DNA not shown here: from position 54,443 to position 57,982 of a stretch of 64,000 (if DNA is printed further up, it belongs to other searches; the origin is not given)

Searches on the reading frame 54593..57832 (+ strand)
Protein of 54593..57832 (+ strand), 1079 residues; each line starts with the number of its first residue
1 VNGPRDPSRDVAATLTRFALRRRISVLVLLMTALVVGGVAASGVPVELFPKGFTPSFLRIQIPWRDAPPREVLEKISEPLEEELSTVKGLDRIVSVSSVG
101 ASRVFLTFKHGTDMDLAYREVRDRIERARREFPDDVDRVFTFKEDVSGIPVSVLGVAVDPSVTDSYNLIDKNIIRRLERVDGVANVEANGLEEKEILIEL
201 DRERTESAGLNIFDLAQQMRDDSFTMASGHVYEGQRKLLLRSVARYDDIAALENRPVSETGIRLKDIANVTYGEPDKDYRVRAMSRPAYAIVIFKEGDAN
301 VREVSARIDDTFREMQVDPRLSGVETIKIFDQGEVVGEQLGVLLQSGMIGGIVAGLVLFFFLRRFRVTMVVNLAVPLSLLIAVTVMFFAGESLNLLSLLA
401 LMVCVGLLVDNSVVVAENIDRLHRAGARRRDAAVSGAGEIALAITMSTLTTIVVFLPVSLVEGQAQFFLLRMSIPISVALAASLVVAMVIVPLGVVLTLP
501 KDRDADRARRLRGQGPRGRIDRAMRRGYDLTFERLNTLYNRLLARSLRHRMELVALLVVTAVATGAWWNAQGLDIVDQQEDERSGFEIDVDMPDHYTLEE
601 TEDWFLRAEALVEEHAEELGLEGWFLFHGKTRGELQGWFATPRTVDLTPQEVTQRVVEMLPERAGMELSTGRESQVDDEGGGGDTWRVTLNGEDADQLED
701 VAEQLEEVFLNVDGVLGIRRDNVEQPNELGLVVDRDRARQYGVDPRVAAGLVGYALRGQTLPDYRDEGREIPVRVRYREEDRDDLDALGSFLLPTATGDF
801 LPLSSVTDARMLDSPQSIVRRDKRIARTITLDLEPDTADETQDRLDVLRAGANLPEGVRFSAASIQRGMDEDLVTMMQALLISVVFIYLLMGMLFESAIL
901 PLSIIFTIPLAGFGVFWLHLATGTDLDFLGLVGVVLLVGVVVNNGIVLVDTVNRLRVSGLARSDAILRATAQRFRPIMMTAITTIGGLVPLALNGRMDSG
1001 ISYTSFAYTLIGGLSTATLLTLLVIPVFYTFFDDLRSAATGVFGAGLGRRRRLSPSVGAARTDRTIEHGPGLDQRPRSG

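Call 45: search_protein_families(library=pfam, proteins=[window:54593-57832:+], max_evalue=0.00001)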
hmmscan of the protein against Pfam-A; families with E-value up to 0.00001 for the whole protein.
window:54593-57832:+ (1079 aa): 1 family
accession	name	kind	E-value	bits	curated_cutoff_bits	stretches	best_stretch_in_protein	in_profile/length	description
PF00873.25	ACR_tran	-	3.9e-174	581.5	28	1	16-1032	2-1020/1021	AcrB/AcrD/AcrF family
